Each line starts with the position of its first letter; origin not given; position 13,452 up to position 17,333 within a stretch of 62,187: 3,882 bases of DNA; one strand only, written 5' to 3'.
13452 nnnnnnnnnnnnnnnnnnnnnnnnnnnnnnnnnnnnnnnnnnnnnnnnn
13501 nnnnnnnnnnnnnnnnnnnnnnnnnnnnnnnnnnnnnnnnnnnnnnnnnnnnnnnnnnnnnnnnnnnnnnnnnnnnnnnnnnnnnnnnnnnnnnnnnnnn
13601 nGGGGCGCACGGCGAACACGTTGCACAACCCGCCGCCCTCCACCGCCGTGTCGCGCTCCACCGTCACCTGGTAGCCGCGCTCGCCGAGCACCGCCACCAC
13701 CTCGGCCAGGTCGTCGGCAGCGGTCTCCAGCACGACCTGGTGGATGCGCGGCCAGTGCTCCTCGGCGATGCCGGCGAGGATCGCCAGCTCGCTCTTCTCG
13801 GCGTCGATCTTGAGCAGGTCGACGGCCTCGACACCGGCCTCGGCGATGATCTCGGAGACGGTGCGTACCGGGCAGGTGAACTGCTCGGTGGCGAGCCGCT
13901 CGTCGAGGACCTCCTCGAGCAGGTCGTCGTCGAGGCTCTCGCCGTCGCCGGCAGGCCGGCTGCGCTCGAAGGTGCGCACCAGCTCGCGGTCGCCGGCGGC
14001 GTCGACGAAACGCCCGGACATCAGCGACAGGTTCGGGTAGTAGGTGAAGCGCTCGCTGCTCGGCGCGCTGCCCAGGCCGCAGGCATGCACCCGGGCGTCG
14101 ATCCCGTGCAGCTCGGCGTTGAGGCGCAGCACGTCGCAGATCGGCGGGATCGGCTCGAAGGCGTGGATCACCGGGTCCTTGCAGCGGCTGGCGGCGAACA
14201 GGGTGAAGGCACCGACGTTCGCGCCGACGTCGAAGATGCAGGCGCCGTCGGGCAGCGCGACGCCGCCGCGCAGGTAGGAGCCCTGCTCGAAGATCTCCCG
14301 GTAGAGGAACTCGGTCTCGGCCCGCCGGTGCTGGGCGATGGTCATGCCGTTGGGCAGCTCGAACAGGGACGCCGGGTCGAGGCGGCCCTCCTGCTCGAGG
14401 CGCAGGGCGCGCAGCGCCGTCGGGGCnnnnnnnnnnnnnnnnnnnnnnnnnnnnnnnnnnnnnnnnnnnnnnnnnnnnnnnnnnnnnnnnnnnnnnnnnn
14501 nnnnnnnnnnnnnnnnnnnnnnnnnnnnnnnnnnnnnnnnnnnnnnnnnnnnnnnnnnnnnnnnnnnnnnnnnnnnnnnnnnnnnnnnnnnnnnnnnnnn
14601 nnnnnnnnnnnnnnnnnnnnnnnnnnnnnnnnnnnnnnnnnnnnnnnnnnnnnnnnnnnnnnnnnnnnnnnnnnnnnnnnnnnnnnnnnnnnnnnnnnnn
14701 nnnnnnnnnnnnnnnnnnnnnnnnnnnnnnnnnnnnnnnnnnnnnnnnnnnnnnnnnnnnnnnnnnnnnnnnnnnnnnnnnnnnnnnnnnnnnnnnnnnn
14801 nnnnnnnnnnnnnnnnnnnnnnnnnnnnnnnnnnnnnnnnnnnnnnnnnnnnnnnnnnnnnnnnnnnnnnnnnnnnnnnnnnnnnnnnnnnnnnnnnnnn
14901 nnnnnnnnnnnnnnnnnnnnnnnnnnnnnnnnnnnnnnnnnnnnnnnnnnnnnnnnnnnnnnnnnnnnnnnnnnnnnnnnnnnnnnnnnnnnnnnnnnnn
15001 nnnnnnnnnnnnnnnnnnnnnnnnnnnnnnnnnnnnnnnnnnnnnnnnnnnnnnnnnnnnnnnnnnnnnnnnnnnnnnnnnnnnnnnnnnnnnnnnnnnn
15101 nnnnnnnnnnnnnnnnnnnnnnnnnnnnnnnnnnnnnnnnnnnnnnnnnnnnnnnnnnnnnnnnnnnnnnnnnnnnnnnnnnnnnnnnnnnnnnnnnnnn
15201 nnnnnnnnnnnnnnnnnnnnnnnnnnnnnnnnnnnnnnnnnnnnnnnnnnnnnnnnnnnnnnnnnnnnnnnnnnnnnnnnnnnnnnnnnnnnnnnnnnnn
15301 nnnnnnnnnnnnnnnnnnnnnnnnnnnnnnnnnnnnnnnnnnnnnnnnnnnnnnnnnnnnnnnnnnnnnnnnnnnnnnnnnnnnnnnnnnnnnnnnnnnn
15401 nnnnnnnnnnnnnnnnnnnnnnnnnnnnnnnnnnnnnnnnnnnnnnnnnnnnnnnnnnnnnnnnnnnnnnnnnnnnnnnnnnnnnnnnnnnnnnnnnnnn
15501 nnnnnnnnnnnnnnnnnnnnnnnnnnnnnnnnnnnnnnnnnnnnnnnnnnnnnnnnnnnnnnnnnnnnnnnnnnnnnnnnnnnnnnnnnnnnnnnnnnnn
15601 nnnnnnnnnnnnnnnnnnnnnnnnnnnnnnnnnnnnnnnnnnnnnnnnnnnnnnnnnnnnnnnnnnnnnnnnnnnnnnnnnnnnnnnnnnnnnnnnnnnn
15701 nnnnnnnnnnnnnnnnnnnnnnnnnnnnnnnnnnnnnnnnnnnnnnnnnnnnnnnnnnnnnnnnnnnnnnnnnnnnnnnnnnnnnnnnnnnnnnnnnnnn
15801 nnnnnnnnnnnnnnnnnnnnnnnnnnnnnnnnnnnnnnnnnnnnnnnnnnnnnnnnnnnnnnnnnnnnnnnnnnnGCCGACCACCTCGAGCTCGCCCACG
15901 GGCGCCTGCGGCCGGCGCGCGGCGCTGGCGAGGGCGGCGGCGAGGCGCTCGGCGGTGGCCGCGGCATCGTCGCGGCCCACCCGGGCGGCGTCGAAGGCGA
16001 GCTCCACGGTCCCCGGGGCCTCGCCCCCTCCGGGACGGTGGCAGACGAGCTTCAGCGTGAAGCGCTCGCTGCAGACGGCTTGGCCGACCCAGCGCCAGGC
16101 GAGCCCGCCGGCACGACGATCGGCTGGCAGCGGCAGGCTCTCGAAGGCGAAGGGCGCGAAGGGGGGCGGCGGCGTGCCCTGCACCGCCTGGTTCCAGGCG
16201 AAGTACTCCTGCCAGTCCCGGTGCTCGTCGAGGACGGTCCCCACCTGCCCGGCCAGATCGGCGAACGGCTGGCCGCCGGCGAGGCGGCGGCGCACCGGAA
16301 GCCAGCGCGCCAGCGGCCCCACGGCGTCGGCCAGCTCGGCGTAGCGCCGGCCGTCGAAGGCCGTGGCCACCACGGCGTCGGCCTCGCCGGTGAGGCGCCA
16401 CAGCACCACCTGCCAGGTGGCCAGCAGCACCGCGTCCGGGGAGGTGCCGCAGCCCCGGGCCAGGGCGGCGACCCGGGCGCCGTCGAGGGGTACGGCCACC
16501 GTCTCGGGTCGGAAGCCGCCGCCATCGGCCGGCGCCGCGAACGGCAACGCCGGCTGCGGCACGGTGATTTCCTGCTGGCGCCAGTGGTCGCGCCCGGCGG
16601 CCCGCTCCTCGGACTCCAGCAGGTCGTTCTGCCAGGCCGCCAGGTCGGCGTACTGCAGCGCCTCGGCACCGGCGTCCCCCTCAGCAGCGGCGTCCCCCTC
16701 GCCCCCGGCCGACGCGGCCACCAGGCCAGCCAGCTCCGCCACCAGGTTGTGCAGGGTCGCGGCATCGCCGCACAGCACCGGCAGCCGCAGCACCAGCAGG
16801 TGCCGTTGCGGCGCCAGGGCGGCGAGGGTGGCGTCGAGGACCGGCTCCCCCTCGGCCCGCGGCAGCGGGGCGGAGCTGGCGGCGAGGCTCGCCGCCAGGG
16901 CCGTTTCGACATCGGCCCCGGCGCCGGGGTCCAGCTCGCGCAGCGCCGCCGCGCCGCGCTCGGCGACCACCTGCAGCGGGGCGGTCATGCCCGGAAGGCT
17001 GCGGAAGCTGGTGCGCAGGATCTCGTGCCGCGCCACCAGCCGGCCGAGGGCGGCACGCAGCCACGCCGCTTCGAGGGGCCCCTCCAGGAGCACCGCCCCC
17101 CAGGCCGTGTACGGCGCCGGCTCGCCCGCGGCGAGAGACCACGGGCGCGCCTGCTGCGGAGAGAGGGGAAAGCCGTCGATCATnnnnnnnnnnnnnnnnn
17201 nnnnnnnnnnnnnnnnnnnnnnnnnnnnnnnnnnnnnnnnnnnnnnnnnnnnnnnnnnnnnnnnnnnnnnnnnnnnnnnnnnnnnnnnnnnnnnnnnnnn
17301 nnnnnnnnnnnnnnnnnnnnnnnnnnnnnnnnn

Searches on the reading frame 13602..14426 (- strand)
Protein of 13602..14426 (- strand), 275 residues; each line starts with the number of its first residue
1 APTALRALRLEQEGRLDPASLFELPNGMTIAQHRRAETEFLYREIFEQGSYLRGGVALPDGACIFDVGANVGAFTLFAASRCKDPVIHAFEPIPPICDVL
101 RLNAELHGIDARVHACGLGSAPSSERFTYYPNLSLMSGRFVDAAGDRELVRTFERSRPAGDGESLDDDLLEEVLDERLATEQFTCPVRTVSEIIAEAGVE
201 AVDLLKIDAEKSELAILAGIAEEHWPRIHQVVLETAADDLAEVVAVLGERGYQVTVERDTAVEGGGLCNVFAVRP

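Call 51: find_related_loci(query=A1, collection=genome_contigs, flank=10000)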
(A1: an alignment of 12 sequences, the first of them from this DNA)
Query A1 (275 aa) in genome_contigs; peptide patterns used: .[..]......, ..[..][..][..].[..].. (x = any residue, [..] = any of these).
599 stretches matched a pattern (row limit reached: there are more); 422 encode a relative of the query (tblastn E <= 1e-3); the best 80 are kept; 80 distinct loci.
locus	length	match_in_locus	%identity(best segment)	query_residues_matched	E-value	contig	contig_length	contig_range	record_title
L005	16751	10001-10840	50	1-275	7e-91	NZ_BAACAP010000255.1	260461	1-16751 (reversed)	Scytonema sp. NUACC26 sequence255, whole genome shotgun sequence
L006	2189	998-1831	50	1-274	2e-91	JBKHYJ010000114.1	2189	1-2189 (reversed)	MAG: Blastocatellia bacterium isolate NC_bin.3.orig k127_432426, whole genome shotgun sequence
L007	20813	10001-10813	49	1-274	1e-86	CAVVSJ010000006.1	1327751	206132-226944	MAG: uncultured Acidobacteriota bacterium isolate MFD02840.bin.1.264 genome assembly, contig: contig_379, whole genome s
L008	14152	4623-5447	47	5-275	3e-87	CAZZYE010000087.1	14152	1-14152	MAG: uncultured Stigonema sp. isolate Brown_Z.bin.1 genome assembly, contig: NODE_1149_length_14152_cov_7.098815, whole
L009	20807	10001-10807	53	5-275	6e-87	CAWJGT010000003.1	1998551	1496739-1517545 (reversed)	MAG: uncultured Holophagales bacterium isolate MFD04935.bin.1.7 genome assembly, contig: contig_1947, whole genome shotg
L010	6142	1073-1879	47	5-274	9e-85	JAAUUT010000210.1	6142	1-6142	MAG: Candidatus Gracilibacteria bacterium isolate SU_1_2 NODE_2490_length_6142_cov_3.866168, whole genome shotgun sequen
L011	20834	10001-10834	49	1-274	2e-84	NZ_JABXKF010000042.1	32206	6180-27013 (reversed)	MAG: Nostoc sp. LPT NODE_496_length_32206_cov_105.589, whole genome shotgun sequence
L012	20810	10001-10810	53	9-275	3e-84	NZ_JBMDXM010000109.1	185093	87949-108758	MAG: Longimicrobium sp. isolate FBaRs1_5 FBaRs1_contig109, whole genome shotgun sequence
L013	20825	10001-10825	46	5-275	3e-83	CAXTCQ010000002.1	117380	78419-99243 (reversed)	MAG TPA_asm: uncultured Calothrix sp. isolate public_SRR14722307_metawrap_bin.1 genome assembly, contig: public_SRR14722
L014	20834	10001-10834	48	1-274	3e-83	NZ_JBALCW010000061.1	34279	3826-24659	MAG: Nostoc sp. isolate P12578 bin 22 NODE_381_length_34279_cov_76.436491, whole genome shotgun sequence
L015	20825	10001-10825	45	5-275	2e-83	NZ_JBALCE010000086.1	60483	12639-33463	MAG: Nostoc sp. isolate P10324 bin 2 NODE_86_length_60483_cov_8.510284, whole genome shotgun sequence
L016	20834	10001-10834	47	1-274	2e-83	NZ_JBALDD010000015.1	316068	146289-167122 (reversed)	MAG: Nostoc sp. isolate P12649 bin 6 NODE_3_length_316068_cov_150.810367, whole genome shotgun sequence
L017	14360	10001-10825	44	5-275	6e-83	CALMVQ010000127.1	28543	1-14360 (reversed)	MAG TPA_asm: uncultured Scytonema sp. isolate SRR13685156_bin.26_CONCOCT_v1.1_MAG genome assembly, contig: NODE_205_leng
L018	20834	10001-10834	48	1-275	1e-82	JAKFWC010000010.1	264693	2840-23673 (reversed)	MAG: Planctomycetaceae bacterium isolate D4_Bin_7 D4_0000012, whole genome shotgun sequence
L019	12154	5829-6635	51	6-275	1e-82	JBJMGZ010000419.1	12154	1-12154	MAG: Thermoanaerobaculia bacterium isolate 12C18O_48h_100_P16_coass_bin_34 k141_3384717, whole genome shotgun sequence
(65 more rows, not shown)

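Call 66: search_solved_structures(query=window:13602-14426:-, max_evalue=1, show_alignments=2)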
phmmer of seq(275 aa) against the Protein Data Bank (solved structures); distinct sequences matched with E-value up to 1: 3.
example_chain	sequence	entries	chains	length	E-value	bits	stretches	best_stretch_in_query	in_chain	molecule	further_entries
4gah_A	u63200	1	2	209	0.53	12.8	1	45-121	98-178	Thioesterase superfamily member 4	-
4ae8_A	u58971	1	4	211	0.55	12.7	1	45-120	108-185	THIOESTERASE SUPERFAMILY MEMBER 4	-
3mgg_A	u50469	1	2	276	0.74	12.3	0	52-110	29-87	Methyltransferase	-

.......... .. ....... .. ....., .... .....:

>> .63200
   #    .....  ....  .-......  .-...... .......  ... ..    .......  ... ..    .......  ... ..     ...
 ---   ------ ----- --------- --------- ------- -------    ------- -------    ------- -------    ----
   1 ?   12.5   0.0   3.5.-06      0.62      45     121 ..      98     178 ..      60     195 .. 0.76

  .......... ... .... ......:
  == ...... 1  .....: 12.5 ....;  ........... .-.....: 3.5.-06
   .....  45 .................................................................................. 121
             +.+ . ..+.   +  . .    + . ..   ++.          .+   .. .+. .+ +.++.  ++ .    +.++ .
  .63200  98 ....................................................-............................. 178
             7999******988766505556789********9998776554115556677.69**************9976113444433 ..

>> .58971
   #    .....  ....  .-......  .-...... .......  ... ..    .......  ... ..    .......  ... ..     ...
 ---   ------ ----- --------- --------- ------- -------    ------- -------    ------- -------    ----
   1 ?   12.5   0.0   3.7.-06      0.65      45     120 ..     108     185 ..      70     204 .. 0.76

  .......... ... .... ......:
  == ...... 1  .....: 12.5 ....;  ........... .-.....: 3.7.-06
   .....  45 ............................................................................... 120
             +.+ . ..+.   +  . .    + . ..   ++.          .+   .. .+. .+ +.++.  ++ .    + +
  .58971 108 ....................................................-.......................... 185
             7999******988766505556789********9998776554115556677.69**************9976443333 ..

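Call 71: predict_structure(alignment_id=A1)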
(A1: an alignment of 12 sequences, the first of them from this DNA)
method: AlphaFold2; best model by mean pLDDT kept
length: 275 residues; sequences in the alignment: 12
mean_pLDDT: 89.4   pTM: 0.88
mean pLDDT of the five models: 89.4, 87.2, 86.3, 84.5, 84.2
residues with pLDDT >= 90: 172; 70-90: 86; 50-70: 15; < 50: 2
segments of 3 or more residues with pLDDT < 50: none
pLDDT, mean of each block of 10 residues (from residue 1): 91 93 90 85 85 90 92 89 95 93 95 96 95 85 84 70 68 87 96 97 94 95 98 93 97 89 69 93
secondary structure, 60 per line:
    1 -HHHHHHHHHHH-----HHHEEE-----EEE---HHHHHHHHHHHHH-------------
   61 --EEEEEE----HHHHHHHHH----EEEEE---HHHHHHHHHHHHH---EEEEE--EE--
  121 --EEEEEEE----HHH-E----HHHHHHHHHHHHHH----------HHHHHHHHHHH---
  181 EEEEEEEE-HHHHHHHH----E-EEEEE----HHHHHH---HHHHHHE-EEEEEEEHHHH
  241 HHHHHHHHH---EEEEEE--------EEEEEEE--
elements in order: H2-12 E21-23 E29-31 H35-47 E63-68 H73-81 E86-90 H94-106 E110-114 E123-129 H143-156 H167-177 E181-188 H190-197 E204-208 H213-218 H222-227 E230-236 H237-249 E253-258 E267-273

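Call 73: fold_search(model_id=the predicted structure, library=pdb)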
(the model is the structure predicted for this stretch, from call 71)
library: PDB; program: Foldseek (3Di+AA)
matches with E <= 10: 1870; with E <= 0.001: 152
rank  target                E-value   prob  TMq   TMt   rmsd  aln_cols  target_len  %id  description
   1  2yxd_A                9.4e-07  1.00  0.42  0.62  10.9       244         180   15  Crystal Structure of Cobalamin biosynthesis precorrin 8W decarboxylase (cbiT) (released 2007-10-30)
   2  3e05_D                4.1e-06  1.00  0.42  0.58   5.8       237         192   12  CRYSTAL STRUCTURE OF Precorrin-6y C5,15-methyltransferase FROM Geobacter metallireducens GS-15 (released 2008-08-12)
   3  3e05_B                7.7e-06  1.00  0.40  0.56  12.6       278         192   12  CRYSTAL STRUCTURE OF Precorrin-6y C5,15-methyltransferase FROM Geobacter metallireducens GS-15 (released 2008-08-12)
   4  3e05_E                7.7e-06  1.00  0.39  0.55  12.7       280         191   14  CRYSTAL STRUCTURE OF Precorrin-6y C5,15-methyltransferase FROM Geobacter metallireducens GS-15 (released 2008-08-12)
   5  3e05_C                1.3e-05  1.00  0.40  0.55  11.3       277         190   13  CRYSTAL STRUCTURE OF Precorrin-6y C5,15-methyltransferase FROM Geobacter metallireducens GS-15 (released 2008-08-12)
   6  3e05_A                1.6e-05  1.00  0.40  0.56  10.8       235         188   12  CRYSTAL STRUCTURE OF Precorrin-6y C5,15-methyltransferase FROM Geobacter metallireducens GS-15 (released 2008-08-12)
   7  3e05_H                1.9e-05  1.00  0.39  0.54   9.5       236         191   13  CRYSTAL STRUCTURE OF Precorrin-6y C5,15-methyltransferase FROM Geobacter metallireducens GS-15 (released 2008-08-12)
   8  3tfw_A                2.2e-05  1.00  0.35  0.42  12.5       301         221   13  Crystal structure of a putative O-methyltransferase from Klebsiella pneumoniae (released 2011-09-28)
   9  3e05_F                3.0e-05  1.00  0.41  0.58  10.7       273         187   13  CRYSTAL STRUCTURE OF Precorrin-6y C5,15-methyltransferase FROM Geobacter metallireducens GS-15 (released 2008-08-12)
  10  3e05_G                3.2e-05  1.00  0.41  0.58   8.7       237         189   11  CRYSTAL STRUCTURE OF Precorrin-6y C5,15-methyltransferase FROM Geobacter metallireducens GS-15 (released 2008-08-12)
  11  5t67_B                3.6e-05  1.00  0.37  0.26  12.0       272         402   12  x-ray structure of the KijD1 C3-methyltransferase from Actinomadura kijaniata in complex with SAH and dTDP-sugar produ (released 2016-09-14)
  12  5k09_C                4.1e-05  1.00  0.36  0.45   8.7       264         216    9  Crystal Structure of COMT in complex with a thiazole ligand (released 2016-09-07)
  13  4p7f                  4.6e-05  1.00  0.38  0.48  11.0       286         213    9  Mouse apo-COMT (released 2014-06-11)
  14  8fzb_B                4.6e-05  1.00  0.37  0.34  13.8       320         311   11  Crystal structure of human FAM86A (released 2023-06-21)
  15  5zy5_A                4.9e-05  1.00  0.35  0.39  12.8       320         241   10  spCOMT apo structure (released 2019-05-22)
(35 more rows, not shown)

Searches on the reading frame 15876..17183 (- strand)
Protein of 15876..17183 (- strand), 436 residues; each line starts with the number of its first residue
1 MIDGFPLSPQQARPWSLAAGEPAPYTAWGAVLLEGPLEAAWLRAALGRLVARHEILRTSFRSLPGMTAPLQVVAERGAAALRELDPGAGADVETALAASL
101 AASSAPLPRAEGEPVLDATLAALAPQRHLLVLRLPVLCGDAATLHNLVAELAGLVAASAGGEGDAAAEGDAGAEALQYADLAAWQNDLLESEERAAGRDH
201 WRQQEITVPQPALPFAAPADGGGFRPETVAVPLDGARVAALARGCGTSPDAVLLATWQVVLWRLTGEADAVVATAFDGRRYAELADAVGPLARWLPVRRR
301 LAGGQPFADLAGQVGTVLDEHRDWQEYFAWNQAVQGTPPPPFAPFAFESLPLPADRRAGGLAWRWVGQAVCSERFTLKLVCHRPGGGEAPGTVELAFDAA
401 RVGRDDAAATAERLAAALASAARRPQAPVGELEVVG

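Call 17: search_solved_structures(query=window:15876-17183:-, max_evalue=0.001)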
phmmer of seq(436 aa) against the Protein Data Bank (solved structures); distinct sequences matched with E-value up to 0.001: 15.
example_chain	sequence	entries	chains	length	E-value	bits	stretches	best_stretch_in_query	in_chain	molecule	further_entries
6p1j_A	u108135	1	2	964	4.6e-23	85.4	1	3-435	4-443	Txo2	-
6oyf_A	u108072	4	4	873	3.1e-22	82.6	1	5-433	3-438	Txo1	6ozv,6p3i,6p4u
4znm_A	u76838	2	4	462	3.8e-18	69.2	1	25-317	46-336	C-domain type II peptide synthetase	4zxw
2jgp_A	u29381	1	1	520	1.9e-15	60.3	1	5-315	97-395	TYROCIDINE SYNTHETASE 3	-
5u89_A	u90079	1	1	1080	2.7e-15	59.8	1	4-434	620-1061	Amino acid adenylation domain protein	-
4tx2_B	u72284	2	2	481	5.1e-13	52.3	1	5-322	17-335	Non-ribosomal peptide synthetase | Peptide synthetase, module 7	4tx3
8z0q_C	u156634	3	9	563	1.6e-10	44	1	6-414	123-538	Special condensation domain in NRPS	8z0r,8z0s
8xjz_C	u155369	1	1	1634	3.1e-09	39.8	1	5-315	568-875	Peptide synthetase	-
7kvw_A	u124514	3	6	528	1.1e-06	31.3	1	25-435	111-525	PCP-C didomain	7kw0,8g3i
7kw2_A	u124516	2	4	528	2.3e-06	30.3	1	30-435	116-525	PCP-C didomain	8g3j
7cpx_A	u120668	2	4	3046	3.1e-06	29.9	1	5-300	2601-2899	Lovastatin nonaketide synthase, polyketide synthase component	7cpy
6ad3_A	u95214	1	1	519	8.1e-06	28.5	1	6-300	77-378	Lovastatin nonaketide synthase mokA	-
8fx6_A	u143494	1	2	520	3.2e-05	26.6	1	25-429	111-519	PCP-C didomain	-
8fx7_A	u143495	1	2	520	6.5e-05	25.5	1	30-429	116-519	PCP-C didomain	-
9x2c_A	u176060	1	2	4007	0.00042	22.9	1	32-313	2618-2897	PKS-NRPS hybrid synthetase psoA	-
